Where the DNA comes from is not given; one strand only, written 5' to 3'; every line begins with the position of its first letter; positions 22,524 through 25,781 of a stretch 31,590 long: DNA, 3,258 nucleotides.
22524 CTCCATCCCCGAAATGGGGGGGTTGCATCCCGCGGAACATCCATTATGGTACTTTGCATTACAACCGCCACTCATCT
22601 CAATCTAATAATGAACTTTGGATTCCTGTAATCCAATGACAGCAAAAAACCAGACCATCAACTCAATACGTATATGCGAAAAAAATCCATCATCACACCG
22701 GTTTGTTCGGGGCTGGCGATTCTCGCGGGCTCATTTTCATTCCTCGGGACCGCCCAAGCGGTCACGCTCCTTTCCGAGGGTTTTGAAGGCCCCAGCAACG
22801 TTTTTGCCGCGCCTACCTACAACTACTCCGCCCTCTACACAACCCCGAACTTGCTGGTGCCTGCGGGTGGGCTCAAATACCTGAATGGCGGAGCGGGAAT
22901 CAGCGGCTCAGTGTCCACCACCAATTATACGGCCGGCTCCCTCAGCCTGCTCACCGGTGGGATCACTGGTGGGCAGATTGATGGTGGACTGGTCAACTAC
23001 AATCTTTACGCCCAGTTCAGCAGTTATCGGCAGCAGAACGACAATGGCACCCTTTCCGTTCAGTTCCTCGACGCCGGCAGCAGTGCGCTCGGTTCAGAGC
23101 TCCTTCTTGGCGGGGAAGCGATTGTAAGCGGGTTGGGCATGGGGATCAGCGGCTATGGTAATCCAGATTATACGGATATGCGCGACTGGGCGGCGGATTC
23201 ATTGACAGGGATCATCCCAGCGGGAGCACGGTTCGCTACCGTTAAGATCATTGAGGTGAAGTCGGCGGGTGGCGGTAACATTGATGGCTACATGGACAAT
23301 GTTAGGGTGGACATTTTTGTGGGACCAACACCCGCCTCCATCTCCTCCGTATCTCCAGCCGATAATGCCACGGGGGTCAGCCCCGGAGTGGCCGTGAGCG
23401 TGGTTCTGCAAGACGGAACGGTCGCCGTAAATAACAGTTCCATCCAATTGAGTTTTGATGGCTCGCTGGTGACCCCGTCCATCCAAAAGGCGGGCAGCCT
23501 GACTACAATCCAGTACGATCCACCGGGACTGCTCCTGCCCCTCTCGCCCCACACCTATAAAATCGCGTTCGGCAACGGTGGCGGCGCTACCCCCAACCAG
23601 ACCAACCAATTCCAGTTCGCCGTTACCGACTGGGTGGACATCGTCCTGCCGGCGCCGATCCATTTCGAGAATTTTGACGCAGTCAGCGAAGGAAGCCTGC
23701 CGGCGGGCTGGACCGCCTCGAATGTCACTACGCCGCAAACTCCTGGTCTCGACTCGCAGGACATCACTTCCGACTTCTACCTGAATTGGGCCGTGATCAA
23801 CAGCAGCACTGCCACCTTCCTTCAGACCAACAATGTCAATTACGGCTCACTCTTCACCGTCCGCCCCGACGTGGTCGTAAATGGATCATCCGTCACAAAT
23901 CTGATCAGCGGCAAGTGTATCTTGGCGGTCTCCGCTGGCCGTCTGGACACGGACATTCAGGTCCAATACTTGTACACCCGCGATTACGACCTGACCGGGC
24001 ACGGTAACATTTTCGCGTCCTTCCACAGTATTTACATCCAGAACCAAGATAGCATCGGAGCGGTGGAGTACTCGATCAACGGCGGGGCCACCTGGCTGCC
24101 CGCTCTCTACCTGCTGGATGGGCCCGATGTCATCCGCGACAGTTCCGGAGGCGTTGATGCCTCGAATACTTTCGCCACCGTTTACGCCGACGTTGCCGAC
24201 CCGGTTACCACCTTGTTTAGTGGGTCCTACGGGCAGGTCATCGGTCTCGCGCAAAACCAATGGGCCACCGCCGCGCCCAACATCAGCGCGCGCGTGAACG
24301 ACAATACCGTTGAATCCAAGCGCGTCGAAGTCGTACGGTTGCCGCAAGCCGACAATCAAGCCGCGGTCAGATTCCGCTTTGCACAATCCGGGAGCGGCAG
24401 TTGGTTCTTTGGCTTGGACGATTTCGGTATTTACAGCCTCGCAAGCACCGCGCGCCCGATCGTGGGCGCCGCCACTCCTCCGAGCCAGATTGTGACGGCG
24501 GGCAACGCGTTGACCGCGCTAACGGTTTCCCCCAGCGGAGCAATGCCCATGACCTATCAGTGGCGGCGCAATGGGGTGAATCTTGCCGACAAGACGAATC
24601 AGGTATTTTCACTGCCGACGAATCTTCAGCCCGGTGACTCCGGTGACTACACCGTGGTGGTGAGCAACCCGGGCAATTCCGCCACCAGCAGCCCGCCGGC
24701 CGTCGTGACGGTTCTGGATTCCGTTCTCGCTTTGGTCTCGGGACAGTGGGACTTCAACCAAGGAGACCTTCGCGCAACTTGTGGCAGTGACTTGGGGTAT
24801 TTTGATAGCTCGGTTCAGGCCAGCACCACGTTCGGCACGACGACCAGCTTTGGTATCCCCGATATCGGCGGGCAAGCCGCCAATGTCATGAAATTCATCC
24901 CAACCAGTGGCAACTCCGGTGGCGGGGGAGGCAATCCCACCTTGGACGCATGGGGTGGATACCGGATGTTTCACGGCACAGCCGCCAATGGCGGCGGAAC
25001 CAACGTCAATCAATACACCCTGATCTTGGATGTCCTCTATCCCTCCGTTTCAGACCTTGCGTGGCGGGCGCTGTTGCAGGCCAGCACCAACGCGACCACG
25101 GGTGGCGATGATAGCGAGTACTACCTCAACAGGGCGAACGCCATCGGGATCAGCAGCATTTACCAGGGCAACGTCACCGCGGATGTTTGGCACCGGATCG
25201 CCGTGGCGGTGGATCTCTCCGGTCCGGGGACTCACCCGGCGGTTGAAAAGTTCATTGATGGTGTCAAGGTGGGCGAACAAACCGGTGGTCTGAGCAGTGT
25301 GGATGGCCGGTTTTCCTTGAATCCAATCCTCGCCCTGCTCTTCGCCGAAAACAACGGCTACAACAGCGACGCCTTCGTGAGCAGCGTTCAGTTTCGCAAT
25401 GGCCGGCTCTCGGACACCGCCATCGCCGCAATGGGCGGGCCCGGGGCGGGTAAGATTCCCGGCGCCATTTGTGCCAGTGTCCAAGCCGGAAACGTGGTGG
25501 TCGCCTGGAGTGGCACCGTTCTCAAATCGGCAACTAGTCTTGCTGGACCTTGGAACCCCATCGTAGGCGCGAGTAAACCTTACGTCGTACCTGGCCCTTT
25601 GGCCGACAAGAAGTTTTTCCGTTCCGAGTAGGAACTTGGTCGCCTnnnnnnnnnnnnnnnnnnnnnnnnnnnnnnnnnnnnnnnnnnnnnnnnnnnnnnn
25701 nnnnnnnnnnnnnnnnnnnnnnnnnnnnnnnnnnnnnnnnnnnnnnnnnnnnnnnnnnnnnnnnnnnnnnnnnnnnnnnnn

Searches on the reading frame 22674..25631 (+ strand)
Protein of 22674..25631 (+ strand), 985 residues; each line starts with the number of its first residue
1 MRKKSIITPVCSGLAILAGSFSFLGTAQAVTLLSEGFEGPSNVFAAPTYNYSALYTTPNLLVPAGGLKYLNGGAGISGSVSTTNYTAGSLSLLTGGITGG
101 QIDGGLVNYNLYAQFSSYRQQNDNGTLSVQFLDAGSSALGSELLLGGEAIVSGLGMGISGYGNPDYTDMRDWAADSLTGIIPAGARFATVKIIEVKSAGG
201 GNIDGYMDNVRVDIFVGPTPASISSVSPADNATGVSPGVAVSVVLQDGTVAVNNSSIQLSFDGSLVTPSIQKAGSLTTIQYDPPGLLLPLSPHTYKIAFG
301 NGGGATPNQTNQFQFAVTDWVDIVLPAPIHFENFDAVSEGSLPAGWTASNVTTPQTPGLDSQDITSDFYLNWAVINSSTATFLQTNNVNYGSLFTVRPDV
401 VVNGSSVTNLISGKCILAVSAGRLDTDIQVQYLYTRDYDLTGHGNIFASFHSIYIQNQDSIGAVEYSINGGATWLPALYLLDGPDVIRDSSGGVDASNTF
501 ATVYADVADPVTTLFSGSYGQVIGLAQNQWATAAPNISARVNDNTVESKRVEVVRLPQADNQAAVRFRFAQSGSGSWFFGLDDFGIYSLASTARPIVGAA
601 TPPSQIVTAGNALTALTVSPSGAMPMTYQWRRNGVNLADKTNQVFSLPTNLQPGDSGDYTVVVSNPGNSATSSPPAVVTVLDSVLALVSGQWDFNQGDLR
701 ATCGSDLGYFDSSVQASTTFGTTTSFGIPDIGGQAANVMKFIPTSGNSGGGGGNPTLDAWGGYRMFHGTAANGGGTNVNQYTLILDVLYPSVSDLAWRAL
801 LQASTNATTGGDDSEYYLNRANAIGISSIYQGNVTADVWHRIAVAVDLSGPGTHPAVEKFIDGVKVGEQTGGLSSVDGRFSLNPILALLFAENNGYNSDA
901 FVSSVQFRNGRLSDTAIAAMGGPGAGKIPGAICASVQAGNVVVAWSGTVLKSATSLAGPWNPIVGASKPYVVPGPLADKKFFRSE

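Call 11: search_protein_families(library=pfam, proteins=[window:22674-25631:+])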
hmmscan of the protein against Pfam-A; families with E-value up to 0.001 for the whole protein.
window:22674-25631:+ (985 aa): 3 families
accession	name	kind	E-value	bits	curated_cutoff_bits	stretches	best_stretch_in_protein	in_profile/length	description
PF13927.12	Ig_3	-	2.8e-05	25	30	1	601-665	7-78/78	Immunoglobulin domain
PF21471.3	Reelin_subrepeat-B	-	0.00025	21.3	27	1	461-574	59-111/127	Reelin subrepeat B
PF13895.12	Ig_2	-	0.00053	20.6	27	0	605-674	9-74/79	Immunoglobulin domain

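Call 57: search_protein_families(library=ncbifam, proteins=[window:22674-25631:+], max_evalue=0.00001)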
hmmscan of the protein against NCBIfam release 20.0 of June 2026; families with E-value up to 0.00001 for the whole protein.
window:22674-25631:+ (985 aa): 0 families
